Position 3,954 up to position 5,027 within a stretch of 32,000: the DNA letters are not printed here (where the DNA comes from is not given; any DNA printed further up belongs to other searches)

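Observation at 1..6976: Co-directional surface locus: MinD/ParA ATPase embedded between three sequon-rich secreted or anchored proteins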

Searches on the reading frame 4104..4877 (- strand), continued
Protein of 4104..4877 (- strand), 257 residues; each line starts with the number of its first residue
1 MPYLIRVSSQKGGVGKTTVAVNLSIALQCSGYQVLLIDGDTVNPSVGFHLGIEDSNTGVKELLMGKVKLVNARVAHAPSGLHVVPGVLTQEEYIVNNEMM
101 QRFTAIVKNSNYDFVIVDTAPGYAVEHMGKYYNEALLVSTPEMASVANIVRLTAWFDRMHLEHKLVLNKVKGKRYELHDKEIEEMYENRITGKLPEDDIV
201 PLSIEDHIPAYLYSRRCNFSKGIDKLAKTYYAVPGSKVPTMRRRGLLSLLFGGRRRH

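Call 25: search_solved_structures(query=window:4104-4877:-, max_evalue=0.00001)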
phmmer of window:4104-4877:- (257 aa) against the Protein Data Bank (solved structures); distinct sequences matched with E-value up to 0.00001: 28.
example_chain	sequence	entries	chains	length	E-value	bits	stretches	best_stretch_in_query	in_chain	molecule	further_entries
1ion_A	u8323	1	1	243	5.6e-22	81.6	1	3-235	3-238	PROBABLE CELL DIVISION INHIBITOR MIND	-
1g3q_A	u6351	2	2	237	5.4e-21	78.4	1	4-228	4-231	CELL DIVISION INHIBITOR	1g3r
1hyq_A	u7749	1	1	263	8.1e-18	68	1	4-240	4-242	CELL DIVISION INHIBITOR (MIND-1)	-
4v03_A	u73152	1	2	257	2.2e-15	60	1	4-197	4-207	SITE-DETERMINING PROTEIN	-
4v02_A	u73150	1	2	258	2.9e-14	56.4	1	4-197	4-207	SITE-DETERMINING PROTEIN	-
6riq_C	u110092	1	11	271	1.3e-12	50.9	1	4-254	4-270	Site-determining protein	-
5j1j_A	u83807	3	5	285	6e-12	48.8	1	4-160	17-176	Site-determining protein | Transcriptional antiactivator FleN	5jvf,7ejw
4rz2_A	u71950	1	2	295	1.6e-11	47.3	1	2-230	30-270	Site-determining protein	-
4jlv_A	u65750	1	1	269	3.1e-11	46.4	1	6-131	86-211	C-terminal fragment of Membrane protein CapA1, Putative uncharacterized protein capB1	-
8pb9_A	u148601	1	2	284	7.7e-11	45.1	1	4-160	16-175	Antiactivator FleN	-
8p53_A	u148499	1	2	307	9.5e-11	44.8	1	4-160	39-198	Antiactivator FleN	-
4rz3_A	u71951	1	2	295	2e-10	43.8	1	2-230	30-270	Site-determining protein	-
4jmp_A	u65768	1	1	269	1.7e-08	37.5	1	5-125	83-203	C-terminal fragment of CapA, Protein tyrosine kinase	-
3bfv_A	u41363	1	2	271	1.7e-08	37.4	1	5-125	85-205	Membrane protein CapA1, Protein tyrosine kinase,Protein tyrosine kinase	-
6g2g_A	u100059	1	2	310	2.2e-08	37.1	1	3-130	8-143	Cytosolic Fe-S cluster assembly factor CFD1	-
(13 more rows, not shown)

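Call 26: find_homologous_proteins(query=L002:14375-15361:+, max_evalue=0.001)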
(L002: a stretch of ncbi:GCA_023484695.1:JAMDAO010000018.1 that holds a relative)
Query L002:14375-15361:+ (328 aa): 109 proteins with E <= 0.001 among 7627 candidates.
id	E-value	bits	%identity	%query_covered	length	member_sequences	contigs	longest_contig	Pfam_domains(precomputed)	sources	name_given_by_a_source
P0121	3.0e-194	662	98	100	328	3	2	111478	-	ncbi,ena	-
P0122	5.1e-151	520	78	100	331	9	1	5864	-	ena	-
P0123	2.2e-149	515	79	98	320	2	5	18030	-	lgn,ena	-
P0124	1.7e-139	482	75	100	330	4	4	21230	-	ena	-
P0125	2.5e-130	452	70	100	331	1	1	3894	-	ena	-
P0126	3.7e-123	429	69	99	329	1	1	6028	-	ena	-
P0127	4.1e-122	425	68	99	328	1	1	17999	-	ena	-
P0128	8.8e-122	424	68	99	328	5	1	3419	PF22680.3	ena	-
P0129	7.4e-121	421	68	99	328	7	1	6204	PF22680.3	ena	-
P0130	1.4e-120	420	67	100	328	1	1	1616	-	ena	-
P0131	6.5e-120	418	65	100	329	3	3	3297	-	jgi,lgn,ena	-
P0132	6.9e-120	418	65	100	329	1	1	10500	-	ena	-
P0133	2.0e-118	413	66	100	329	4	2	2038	-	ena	-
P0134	1.1e-117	411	66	100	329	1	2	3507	-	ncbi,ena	-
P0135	1.2e-117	411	66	100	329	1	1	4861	-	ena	-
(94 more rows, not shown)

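Call 34: predict_structure(alignment_id=A1)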
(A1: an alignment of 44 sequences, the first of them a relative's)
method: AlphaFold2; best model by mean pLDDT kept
length: 328 residues; sequences in the alignment: 44
mean_pLDDT: 90.9   pTM: 0.75
mean pLDDT of the five models: 90.9, 90.2, 89.6, 89.3, 87.9
residues with pLDDT >= 90: 263; 70-90: 32; 50-70: 24; < 50: 9
segments of 3 or more residues with pLDDT < 50: 25-31
pLDDT, mean of each block of 10 residues (from residue 1): 62 67 49 69 91 94 97 97 94 97 95 98 98 95 96 97 98 92 80 97 93 96 95 94 97 89 98 97 97 93 98 96 95
secondary structure, 60 per line:
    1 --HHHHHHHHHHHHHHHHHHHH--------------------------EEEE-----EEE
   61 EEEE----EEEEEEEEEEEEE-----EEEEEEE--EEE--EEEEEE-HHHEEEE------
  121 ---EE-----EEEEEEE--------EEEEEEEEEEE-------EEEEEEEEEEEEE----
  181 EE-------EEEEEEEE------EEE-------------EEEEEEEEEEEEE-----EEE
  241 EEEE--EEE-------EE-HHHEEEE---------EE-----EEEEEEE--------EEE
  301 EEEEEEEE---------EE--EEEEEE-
elements in order: H3-22 E49-52 E58-64 E69-81 E87-93 E96-98 E101-106 E111-114 E131-137 E146-156 E164-176 E190-197 E204-206 E220-232 E238-244 E247-249 E263-266 E283-289 E298-308 E322-327

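Call 38: fold_search(model_id=the predicted structure, library=pdb)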
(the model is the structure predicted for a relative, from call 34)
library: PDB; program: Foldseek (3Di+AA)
matches with E <= 10: 1850; with E <= 0.001: 93
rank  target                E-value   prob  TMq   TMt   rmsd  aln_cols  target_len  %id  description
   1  3f85                  6.2e-08  1.00  0.41  0.32   8.5       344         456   15  Structure of fusion complex of homo trimeric major pilin subunits CfaB of CFA/I fimbirae from ETEC E. coli (released 2009-08-11)
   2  3f84_B                1.8e-07  1.00  0.46  0.48   6.6       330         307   12  Structure of fusion complex of major pilin CfaB and major pilin CfaB of CFA/I pilus from ETEC E. coli (released 2009-08-11)
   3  3f83                  1.2e-06  1.00  0.48  0.33   8.4       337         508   14  Structure of fusion complex of the minor pilin CfaE and major pilin CfaB of CFA/I pili from ETEC E. coli (released 2009-08-11)
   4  1wcq_A                2.7e-06  1.00  0.22  0.13  16.2       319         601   12  Mutagenesis of the Nucleophilic Tyrosine in a Bacterial Sialidase to Phenylalanine. (released 2005-10-12)
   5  1w8o_A                3.2e-06  1.00  0.24  0.14  15.5       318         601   12  Contribution of the Active Site Aspartic Acid to Catalysis in the Bacterial Neuraminidase from Micromonospora viridifa (released 2004-09-29)
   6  2ber                  3.4e-06  1.00  0.25  0.15  16.2       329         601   13  Y370G Active Site Mutant of the Sialidase from Micromonospora viridifaciens in complex with beta-Neu5Ac (sialic acid). (released 2005-04-04)
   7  5afo_A                4.8e-06  1.00  0.37  0.36   8.9       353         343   11  Long Polar Fimbriae adhesin LpfD from the adherent invasive E. coli strain LF82 (released 2015-08-05)
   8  6fjy_B                1.2e-05  1.00  0.41  0.44   8.6       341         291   14  Crystal structure of CsuC-CsuE chaperone-tip adhesion subunit pre-assembly complex from archaic chaperone-usher Csu pi (released 2018-05-16)
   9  2wza                  1.4e-05  0.99  0.21  0.21  15.8       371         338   11  Two intramolecular isopeptide bonds are identified in the crystal structure of the Streptococcus gordonii SspB C-termina (released 2010-02-16)
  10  2bzd_A                1.5e-05  1.00  0.24  0.14  15.8       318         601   12  Galactose recognition by the carbohydrate-binding module of a bacterial sialidase. (released 2005-08-19)
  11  5fqf_A                1.6e-05  1.00  0.29  0.17   7.0       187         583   12  The details of glycolipid glycan hydrolysis by the structural analysis of a family 123 glycoside hydrolase from Clostr (released 2016-03-30)
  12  5fqg_A                1.7e-05  1.00  0.27  0.16   8.3       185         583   10  The details of glycolipid glycan hydrolysis by the structural analysis of a family 123 glycoside hydrolase from Clostr (released 2016-03-30)
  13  7l0o_B                1.7e-05  0.99  0.23  0.18  15.7       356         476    9  Streptococcus gordonii C123 Domain(s)-Structural and Functional Analysis (released 2021-09-08)
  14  5fqe_A                2.1e-05  1.00  0.29  0.17   7.1       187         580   12  The details of glycolipid glycan hydrolysis by the structural analysis of a family 123 glycoside hydrolase from Clostr (released 2016-03-30)
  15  5fr0                  2.3e-05  1.00  0.29  0.17   7.3       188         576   12  The details of glycolipid glycan hydrolysis by the structural analysis of a family 123 glycoside hydrolase from Clostrid (released 2016-03-30)
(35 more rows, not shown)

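Call 39: find_related_loci(query=A1, collection=genome_contigs, flank=10000)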
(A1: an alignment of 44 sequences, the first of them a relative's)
Query A1 (328 aa) in genome_contigs; peptide patterns used: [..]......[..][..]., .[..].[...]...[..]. (x = any residue, [..] = any of these).
110 stretches matched a pattern; 79 encode a relative of the query (tblastn E <= 1e-3); 73 distinct loci.
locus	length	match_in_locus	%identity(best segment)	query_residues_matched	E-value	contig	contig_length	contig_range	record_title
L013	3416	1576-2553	66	2-328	3e-130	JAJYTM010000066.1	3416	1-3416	MAG: Candidatus Micrarchaeota archaeon isolate DX2.bin12 NODE_21173_length_3416_cov_4.015202, whole genome shotgun seque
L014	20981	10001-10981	65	1-328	4e-124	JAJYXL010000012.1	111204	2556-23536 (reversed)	MAG: Candidatus Micrarchaeota archaeon isolate FK3.bin41 NODE_243_length_111204_cov_126.614006, whole genome shotgun seq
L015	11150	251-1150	59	22-328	4e-104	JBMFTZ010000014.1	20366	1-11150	MAG: Candidatus Micrarchaeia archaeon isolate KM4347-26 NODE_758_length_20366_cov_17.299591, whole genome shotgun sequen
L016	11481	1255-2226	56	1-328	3e-97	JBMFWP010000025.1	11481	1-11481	MAG: Candidatus Micrarchaeia archaeon isolate KM4364-21 NODE_25_length_11481_cov_8.668888, whole genome shotgun sequence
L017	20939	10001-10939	57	10-328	6e-97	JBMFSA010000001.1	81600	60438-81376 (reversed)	MAG: Candidatus Micrarchaeia archaeon isolate KM4345-13 NODE_1_length_81600_cov_36.094414, whole genome shotgun sequence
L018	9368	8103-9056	56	4-328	7e-96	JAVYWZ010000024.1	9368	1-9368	MAG: Candidatus Micrarchaeaceae archaeon isolate DRTY-3_201705_bins_16 DRTY-3_201705_bins_16_scaffold_24, whole genome s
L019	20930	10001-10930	58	14-328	1e-93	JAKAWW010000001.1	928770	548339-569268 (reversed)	MAG: Candidatus Micrarchaeota archaeon isolate YP4.bin88 NODE_4_length_928770_cov_34.890113, whole genome shotgun sequen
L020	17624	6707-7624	56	11-328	1e-92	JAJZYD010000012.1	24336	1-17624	MAG: Candidatus Micrarchaeota archaeon isolate TL1-5.bin118 NODE_2374_length_24336_cov_4.369573, whole genome shotgun se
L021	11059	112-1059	56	5-328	3e-91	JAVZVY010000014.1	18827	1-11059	MAG: Candidatus Micrarchaeaceae archaeon isolate DRTY-9_201709_bins_2 DRTY-9_201709_bins_2_scaffold_14, whole genome sho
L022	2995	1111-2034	53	14-328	2e-86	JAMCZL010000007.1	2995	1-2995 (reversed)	MAG: Candidatus Marsarchaeota archaeon isolate FK_Sedi_B_Bin.309 NODE_141764_length_2995_cov_19.6276, whole genome shotg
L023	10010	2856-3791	53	11-328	4e-83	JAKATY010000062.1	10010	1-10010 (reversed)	MAG: Candidatus Micrarchaeota archaeon isolate YP3.bin114 NODE_8587_length_10010_cov_1.78691, whole genome shotgun seque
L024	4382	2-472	81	27-328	8e-74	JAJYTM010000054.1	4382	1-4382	MAG: Candidatus Micrarchaeota archaeon isolate DX2.bin12 NODE_15561_length_4382_cov_3.230787, whole genome shotgun seque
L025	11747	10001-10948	45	10-328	1e-60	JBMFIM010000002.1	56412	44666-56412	MAG: Candidatus Micrarchaeia archaeon isolate KM4324-23 NODE_2_length_56412_cov_8.588249, whole genome shotgun sequence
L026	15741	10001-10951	42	6-328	5e-60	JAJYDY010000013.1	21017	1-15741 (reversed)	MAG: Candidatus Micrarchaeota archaeon isolate DBS1-1.bin129 NODE_4147_length_21017_cov_2.033557, whole genome shotgun s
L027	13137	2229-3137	43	19-328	6e-59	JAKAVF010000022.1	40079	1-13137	MAG: Candidatus Micrarchaeota archaeon isolate YP3.bin74 NODE_1218_length_40079_cov_1.77658, whole genome shotgun sequen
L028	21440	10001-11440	46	26-328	7e-58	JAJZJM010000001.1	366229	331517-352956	MAG: Candidatus Micrarchaeota archaeon isolate LSA5.bin40 NODE_4_length_366229_cov_15.192493, whole genome shotgun seque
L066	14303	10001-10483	38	59-328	3e-20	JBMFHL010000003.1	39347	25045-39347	MAG: Candidatus Micrarchaeia archaeon isolate KM4311-23 NODE_3_length_39347_cov_3.381767, whole genome shotgun sequence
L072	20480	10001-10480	37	57-328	3e-18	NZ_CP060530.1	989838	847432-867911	Candidatus Micrarchaeum sp. strain A_DKE chromosome, complete genome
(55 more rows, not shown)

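Call 67: search_protein_representatives(alignment_id=A1)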
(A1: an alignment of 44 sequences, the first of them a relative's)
Query: 44 sequences, 322 profile positions. Proteins with E-value up to 0.001 (for the whole library): 708; up to 1e-10: 276; up to 1e-30: 95. The best 150 are listed.
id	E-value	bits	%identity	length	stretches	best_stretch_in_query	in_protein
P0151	2.7e-134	463.7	-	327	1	2-322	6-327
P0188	3.8e-119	414.0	-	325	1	5-322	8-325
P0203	8.7e-104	363.5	-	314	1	7-322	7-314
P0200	4.5e-102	357.9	-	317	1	2-322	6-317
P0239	8.8e-93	327.3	-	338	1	9-322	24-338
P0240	1.1e-90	320.4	-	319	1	7-322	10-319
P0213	1.7e-90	319.8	-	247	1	69-322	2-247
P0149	6.8e-90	317.8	-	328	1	1-255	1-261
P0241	5.2e-87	308.4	-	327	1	1-322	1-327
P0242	5.5e-87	308.3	-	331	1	10-322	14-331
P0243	1.4e-86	307.0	-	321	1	6-322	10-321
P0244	2.0e-84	299.9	-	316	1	6-322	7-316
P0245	1.5e-81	290.4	-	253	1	64-322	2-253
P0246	2.9e-80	286.2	-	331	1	8-322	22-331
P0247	6.5e-78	278.5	-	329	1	6-322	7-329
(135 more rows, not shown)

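Call 71: search_protein_families(library=pfam, proteins=[L007:8814-14768:+, L072:5123-10483:+, L026:4258-8901:+, L028:5990-10423:+, L066:5699-10486:+, L008:8810-11800:+], max_evalue=0.001)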
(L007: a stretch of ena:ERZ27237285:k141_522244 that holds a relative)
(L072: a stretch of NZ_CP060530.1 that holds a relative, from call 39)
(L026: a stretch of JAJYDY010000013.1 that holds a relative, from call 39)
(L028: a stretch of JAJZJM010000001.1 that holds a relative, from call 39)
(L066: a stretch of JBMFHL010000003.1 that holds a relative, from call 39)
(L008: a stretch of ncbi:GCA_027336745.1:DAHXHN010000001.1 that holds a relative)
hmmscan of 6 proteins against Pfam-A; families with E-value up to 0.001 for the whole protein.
L007:8814-14768:+ (1984 aa): 0 families

L072:5123-10483:+ (1786 aa): 1 family
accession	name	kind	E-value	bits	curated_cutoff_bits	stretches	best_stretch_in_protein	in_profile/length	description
PF18998.6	Flg_new_2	-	4.6e-12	46.2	23.6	1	482-556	6-71/73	Divergent InlB B-repeat domain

L026:4258-8901:+ (1547 aa): 0 families

L028:5990-10423:+ (1477 aa): 0 families

L066:5699-10486:+ (1595 aa): 0 families

L008:8810-11800:+ (996 aa): 0 families

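Call 87: search_solved_structures(query=A1, max_evalue=1)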
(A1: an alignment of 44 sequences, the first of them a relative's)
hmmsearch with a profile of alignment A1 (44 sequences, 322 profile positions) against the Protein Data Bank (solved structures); distinct sequences matched with E-value up to 1: 5.
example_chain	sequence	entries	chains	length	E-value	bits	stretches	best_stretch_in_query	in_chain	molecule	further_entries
2b9k_A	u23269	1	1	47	0.054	15.8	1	226-257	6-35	Antimicrobial peptide LCI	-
9jxu_A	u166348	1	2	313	0.16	14.3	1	46-140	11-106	Cysteine synthase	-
6deh_A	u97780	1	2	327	0.23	13.8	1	214-248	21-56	TPR repeat protein, protein-protein interaction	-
5l7v_A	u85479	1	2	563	0.45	12.8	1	127-174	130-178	glycoside hydrolase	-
5l7r_A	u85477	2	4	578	0.47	12.7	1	127-174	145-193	glycoside hydrolase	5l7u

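Call 89: search_protein_families(library=pfam, alignment_id=A4, max_evalue=0.05)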
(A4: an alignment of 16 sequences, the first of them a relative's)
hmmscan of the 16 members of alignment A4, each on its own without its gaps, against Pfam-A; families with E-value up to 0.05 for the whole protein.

A. member 1, L002:15370-16122:+ (250 aa): 5 families
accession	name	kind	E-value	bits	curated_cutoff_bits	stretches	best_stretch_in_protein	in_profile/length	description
PF22076.2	Cep192_D6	-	0.0095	16.6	35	0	45-116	25-88/101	Cep192 domain 6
PF14221.11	DUF4330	-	0.014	16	27.6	1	159-224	22-85/167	Domain of unknown function (DUF4330)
PF20077.4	CcmD_alt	-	0.037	14.5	23.5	0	155-175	33-53/61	CcmD family protein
PF22544.2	HYDIN_VesB_CFA65-like_Ig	-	0.038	14.7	25.5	0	36-97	15-70/100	HYDIN/CFA65/VesB-like, Ig-like domain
PF21310.3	OCRL-like_ASH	-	0.042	14.4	27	0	42-101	17-74/109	Inositol polyphosphate 5-phosphatase OCRL-like, ASH domain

B. families by the number of members that match (of 16 scanned): 67 families (the first 25 are shown)
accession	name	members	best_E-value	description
PF22076.2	Cep192_D6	9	3.1e-05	Cep192 domain 6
PF21310.3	OCRL-like_ASH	8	0.00011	Inositol polyphosphate 5-phosphatase OCRL-like, ASH domain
PF24507.1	Ig_CFAP65_4th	6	0.0004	CFAP65, fourth Ig-like domain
PF01733.24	Nucleoside_tran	5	0.00011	Nucleoside transporter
PF22544.2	HYDIN_VesB_CFA65-like_Ig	5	0.00065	HYDIN/CFA65/VesB-like, Ig-like domain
PF02932.22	Neur_chan_memb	4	0.0035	Neurotransmitter-gated ion-channel transmembrane region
PF16118.10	DUF4834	4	0.0035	Domain of unknown function (DUF4834)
PF06280.18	fn3_5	3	2.2e-05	Fn3-like domain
PF06030.18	WxLIP_PGBD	3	2.5e-05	WxL Interacting Protein, peptidoglycan binding domain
PF24871.1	Piezo_TM1-24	3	0.0006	Piezo TM1-24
PF02487.23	CLN3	2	7.7e-06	CLN3 protein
PF22251.1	PFF1_TM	2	0.00062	Vacuolar membrane protease, transmembrane domain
PF01496.24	V_ATPase_I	2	0.0046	V-type ATPase 116kDa subunit family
PF13965.12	SID-1_RNA_chan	2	0.0089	dsRNA-gated channel SID-1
PF22067.2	Cep192_D3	2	0.009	Cep192 domain 3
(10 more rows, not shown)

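Call 90: search_solved_structures(query=A4, max_evalue=1)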
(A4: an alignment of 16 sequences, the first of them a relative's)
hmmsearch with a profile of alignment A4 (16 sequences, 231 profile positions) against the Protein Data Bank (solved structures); distinct sequences matched with E-value up to 1: 11.
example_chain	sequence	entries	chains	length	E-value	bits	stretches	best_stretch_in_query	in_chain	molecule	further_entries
9ijj_h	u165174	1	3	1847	1.2e-05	28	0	34-95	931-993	Cilia- and flagella-associated protein 65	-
7n6g_1J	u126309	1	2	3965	0.038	16.6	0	45-97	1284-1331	HYDIN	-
7sqc_F0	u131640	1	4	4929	0.11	15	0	45-97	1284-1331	Hydin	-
7e5n_A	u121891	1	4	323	0.12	14.9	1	151-186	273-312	Tumor-associated calcium signal transducer 2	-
6w6l_6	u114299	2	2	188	0.27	13.8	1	149-219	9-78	Calcium load-activated calcium channel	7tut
8zjz_A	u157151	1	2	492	0.61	12.6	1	140-214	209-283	Butyrophilin subfamily 2 member A1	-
8za9_E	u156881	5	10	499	0.62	12.6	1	140-214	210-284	Butyrophilin subfamily 2 member A1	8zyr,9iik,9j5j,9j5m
9jq6_E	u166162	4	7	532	0.7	12.4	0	140-213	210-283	Butyrophilin subfamily 2 member A1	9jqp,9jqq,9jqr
8zhr_B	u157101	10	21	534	0.7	12.4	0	140-213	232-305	Butyrophilin subfamily 2 member A1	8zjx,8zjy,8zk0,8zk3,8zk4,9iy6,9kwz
8zk1_A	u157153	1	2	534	0.7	12.4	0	140-213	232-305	Butyrophilin subfamily 2 member A1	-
3qbt_B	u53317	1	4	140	0.75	12.3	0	37-98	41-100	Inositol polyphosphate 5-phosphatase OCRL-1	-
